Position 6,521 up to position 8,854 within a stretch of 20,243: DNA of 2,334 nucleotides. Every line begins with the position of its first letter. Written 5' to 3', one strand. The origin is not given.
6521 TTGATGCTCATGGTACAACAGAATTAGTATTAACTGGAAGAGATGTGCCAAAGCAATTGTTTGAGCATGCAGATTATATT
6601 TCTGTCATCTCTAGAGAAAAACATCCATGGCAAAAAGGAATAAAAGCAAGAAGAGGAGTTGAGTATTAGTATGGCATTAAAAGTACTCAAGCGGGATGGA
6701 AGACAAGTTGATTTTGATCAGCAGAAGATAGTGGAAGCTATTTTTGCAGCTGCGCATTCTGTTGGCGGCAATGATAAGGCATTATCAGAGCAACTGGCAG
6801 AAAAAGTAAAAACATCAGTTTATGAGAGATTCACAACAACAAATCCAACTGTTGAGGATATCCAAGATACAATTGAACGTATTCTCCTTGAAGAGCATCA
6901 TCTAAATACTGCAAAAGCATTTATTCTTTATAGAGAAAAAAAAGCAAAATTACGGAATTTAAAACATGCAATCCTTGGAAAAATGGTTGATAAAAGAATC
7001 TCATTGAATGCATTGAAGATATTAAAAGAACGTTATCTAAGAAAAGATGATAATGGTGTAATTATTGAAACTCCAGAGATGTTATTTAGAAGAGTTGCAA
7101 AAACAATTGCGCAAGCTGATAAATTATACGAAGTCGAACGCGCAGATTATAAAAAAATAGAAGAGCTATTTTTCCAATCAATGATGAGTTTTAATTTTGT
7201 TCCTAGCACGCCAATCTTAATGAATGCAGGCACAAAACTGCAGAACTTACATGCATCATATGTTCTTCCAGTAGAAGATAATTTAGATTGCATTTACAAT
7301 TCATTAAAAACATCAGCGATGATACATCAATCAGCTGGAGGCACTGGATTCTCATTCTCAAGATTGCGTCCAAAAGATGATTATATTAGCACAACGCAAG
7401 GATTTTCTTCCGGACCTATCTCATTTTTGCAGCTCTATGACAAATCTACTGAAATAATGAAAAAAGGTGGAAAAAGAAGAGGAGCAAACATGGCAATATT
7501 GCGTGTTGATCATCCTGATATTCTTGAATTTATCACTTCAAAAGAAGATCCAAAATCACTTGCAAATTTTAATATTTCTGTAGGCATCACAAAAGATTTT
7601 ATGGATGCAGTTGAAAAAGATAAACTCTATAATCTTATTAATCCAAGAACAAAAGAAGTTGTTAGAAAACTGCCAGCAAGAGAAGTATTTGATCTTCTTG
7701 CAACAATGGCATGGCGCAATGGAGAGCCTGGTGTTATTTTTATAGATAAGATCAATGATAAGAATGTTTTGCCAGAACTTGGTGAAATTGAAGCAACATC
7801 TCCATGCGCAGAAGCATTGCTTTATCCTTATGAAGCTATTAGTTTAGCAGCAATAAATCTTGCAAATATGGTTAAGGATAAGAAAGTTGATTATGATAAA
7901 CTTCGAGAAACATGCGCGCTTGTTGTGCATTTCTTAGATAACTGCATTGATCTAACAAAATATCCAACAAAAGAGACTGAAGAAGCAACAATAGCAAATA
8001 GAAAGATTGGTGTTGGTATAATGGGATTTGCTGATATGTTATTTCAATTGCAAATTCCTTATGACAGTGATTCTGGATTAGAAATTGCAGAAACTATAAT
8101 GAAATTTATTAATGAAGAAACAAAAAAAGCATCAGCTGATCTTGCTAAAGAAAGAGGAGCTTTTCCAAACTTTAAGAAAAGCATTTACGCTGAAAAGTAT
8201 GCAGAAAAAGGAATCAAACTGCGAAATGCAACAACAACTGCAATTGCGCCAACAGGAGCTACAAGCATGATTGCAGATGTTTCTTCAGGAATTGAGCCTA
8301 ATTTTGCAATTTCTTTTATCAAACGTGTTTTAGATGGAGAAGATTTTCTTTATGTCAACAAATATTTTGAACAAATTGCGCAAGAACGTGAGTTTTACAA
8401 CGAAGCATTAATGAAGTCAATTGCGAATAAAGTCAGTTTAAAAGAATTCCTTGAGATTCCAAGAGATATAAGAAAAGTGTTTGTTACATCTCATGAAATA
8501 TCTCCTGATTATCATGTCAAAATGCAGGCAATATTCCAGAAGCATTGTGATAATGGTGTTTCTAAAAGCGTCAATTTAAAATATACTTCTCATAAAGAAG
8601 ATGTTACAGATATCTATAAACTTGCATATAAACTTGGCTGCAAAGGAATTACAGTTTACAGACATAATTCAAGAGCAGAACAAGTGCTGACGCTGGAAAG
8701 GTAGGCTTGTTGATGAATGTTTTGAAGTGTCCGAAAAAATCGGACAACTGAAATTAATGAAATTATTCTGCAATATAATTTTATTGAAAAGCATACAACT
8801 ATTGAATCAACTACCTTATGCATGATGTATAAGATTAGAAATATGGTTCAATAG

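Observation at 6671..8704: Class II RNR paralogue keeps the radical Cys and Glu but has lost both reducing cysteines, the active-site Asn and the C-terminal thiol tail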

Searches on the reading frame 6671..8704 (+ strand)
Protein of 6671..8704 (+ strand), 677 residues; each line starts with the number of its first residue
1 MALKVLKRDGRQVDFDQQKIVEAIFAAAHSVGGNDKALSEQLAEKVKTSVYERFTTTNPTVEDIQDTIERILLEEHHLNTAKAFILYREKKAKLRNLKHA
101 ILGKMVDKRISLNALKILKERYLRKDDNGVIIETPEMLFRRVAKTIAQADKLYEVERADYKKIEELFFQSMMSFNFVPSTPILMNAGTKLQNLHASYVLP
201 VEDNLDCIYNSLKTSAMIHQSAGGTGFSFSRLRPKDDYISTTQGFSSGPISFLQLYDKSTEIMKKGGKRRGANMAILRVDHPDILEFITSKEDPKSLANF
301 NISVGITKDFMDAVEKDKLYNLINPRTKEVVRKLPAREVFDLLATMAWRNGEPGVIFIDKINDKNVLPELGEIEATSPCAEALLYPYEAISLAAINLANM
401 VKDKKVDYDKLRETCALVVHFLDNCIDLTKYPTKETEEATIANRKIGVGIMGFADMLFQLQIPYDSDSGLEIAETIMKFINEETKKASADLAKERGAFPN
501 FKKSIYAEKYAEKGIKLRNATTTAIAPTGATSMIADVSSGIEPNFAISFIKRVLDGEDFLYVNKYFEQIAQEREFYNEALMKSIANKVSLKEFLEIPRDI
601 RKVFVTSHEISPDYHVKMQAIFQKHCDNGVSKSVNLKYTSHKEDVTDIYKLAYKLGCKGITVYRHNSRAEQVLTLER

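Call 4: search_protein_families(library=pfam, proteins=[window:6671-8704:+])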
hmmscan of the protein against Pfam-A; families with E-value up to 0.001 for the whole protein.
window:6671-8704:+ (677 aa): 3 families
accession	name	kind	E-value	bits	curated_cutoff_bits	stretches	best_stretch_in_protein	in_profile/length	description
PF02867.20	Ribonuc_red_lgC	-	2.4e-126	422.9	23.9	1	196-663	3-523/523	Ribonucleotide reductase, barrel domain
PF00317.26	Ribonuc_red_lgN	-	1.8e-25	89.2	28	1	110-190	3-76/77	Ribonucleotide reductase, all-alpha domain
PF03477.21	ATP-cone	-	6.1e-21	75.2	25.8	1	4-92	2-87/88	ATP cone domain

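Call 5: search_protein_families(library=ncbifam, proteins=[window:6671-8704:+])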
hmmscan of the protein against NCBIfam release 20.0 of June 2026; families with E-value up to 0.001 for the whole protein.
window:6671-8704:+ (677 aa): 24 families
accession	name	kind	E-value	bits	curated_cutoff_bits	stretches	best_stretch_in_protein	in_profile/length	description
NF006417.0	PRK08665.1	equivalog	2.1e-254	846.3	961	1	107-675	9-575/759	vitamin B12-dependent ribonucleotide reductase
NF005010.0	PRK06406.1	subfamily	4.5e-245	815.5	1125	2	164-674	220-726/771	vitamin B12-dependent ribonucleotide reductase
TIGR02504.1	NrdJ_Z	equivalog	2.2e-203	677.2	399.95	1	115-673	2-606/606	adenosylcobalamin-dependent ribonucleoside-diphosphate reductase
NF006207.0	PRK08332.1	equivalog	4.5e-147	491.6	2400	4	379-676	1242-1565/1684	vitamin B12-dependent ribonucleotide reductase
TIGR02506.1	NrdE_NrdA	equivalog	4e-105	352.6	341.05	2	114-508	3-429/616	ribonucleoside-diphosphate reductase subunit alpha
NF005544.0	PRK07207.1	equivalog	3.4e-96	323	965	4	103-326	289-508/965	ribonucleoside-diphosphate reductase subunit alpha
NF005122.0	PRK06556.1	equivalog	1e-91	308.1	859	3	298-503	286-492/960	vitamin B12-dependent ribonucleotide reductase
NF005991.0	PRK08115.1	equivalog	6.2e-91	305.7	854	3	330-676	429-780/858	vitamin B12-dependent ribonucleotide reductase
NF009029.0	PRK12365.1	equivalog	5.6e-79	266.3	1350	4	330-506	622-802/1046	ribonucleoside-diphosphate reductase subunit alpha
NF006577.0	PRK09102.1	equivalog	8.9e-79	265.3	620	1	102-667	17-571/604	ribonucleoside-diphosphate reductase subunit alpha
NF005101.0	PRK06539.1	equivalog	3.2e-78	263.6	988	3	330-507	392-573/822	ribonucleoside-diphosphate reductase subunit alpha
NF005401.0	PRK06948.1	subfamily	1.1e-74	252.1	906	1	118-674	21-591/604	ribonucleotide reductase-like protein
NF005736.0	PRK07562.1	equivalog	9.7e-67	225.5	1737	4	298-504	395-603/1222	vitamin B12-dependent ribonucleotide reductase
NF009028.0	PRK12364.1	equivalog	1e-55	189.2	1377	3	392-547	573-742/842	ribonucleoside-diphosphate reductase subunit alpha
NF006279.0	PRK08447.1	equivalog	9.5e-51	173.1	1082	2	92-329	120-353/789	ribonucleoside-diphosphate reductase subunit alpha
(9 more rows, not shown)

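Call 6: search_solved_structures(query=window:6671-8704:+, show_alignments=2)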
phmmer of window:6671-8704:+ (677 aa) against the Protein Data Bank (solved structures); distinct sequences matched with E-value up to 0.001: 36.
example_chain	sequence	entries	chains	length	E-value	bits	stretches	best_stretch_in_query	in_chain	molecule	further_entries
1xjk_A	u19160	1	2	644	5.1e-108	365.2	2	189-674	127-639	ribonucleotide reductase, B12-dependent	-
1xje_A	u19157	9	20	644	5.4e-108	365.1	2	189-674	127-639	ribonucleotide reductase, B12-dependent | Ribonucleoside-diphosphate reductase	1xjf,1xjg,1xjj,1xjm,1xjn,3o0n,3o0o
5im3_A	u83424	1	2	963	1.7e-70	241.2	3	332-508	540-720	Ribonucleoside-diphosphate reductase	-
2wgh_A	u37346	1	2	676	1.2e-47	165.7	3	109-325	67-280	RIBONUCLEOSIDE-DIPHOSPHATE REDUCTASE LARGE SUBUNIT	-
6l3r_A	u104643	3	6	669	1.9e-47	165.1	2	317-658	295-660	Ribonucleoside-diphosphate reductase large subunit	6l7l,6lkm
3hnc_A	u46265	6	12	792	2e-47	165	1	109-662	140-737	Ribonucleoside-diphosphate reductase large subunit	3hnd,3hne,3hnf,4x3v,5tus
5d1y_A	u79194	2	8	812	2.2e-47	164.9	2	317-662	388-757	Ribonucleoside-diphosphate reductase large subunit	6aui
7b9p_A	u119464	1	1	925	9.1e-43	149.6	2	298-504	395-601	Vitamin B12-dependent ribonucleotide reductase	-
7b9q_A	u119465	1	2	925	9.6e-43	149.6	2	298-504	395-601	Vitamin B12-dependent ribonucleotide reductase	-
7agj_A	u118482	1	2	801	6.6e-41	143.5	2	110-327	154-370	Ribonucleoside-diphosphate reductase subunit alpha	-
1zyz_A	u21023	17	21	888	6.8e-40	140.1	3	107-328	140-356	Ribonucleoside-diphosphate reductase large chain 1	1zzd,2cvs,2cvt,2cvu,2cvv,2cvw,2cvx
3tb9_A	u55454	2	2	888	1.3e-39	139.3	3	107-328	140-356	Ribonucleoside-diphosphate reductase large chain 1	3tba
3s8a_A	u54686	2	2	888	4.1e-39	137.6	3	107-328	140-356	Ribonucleoside-diphosphate reductase large chain 1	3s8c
6dqw_A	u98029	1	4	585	1.5e-37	132.4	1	162-674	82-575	Ribonucleoside-diphosphate reductase, alpha chain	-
6dqx_A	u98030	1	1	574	3.2e-27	98.3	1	165-673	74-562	Ribonucleoside-diphosphate reductase, alpha chain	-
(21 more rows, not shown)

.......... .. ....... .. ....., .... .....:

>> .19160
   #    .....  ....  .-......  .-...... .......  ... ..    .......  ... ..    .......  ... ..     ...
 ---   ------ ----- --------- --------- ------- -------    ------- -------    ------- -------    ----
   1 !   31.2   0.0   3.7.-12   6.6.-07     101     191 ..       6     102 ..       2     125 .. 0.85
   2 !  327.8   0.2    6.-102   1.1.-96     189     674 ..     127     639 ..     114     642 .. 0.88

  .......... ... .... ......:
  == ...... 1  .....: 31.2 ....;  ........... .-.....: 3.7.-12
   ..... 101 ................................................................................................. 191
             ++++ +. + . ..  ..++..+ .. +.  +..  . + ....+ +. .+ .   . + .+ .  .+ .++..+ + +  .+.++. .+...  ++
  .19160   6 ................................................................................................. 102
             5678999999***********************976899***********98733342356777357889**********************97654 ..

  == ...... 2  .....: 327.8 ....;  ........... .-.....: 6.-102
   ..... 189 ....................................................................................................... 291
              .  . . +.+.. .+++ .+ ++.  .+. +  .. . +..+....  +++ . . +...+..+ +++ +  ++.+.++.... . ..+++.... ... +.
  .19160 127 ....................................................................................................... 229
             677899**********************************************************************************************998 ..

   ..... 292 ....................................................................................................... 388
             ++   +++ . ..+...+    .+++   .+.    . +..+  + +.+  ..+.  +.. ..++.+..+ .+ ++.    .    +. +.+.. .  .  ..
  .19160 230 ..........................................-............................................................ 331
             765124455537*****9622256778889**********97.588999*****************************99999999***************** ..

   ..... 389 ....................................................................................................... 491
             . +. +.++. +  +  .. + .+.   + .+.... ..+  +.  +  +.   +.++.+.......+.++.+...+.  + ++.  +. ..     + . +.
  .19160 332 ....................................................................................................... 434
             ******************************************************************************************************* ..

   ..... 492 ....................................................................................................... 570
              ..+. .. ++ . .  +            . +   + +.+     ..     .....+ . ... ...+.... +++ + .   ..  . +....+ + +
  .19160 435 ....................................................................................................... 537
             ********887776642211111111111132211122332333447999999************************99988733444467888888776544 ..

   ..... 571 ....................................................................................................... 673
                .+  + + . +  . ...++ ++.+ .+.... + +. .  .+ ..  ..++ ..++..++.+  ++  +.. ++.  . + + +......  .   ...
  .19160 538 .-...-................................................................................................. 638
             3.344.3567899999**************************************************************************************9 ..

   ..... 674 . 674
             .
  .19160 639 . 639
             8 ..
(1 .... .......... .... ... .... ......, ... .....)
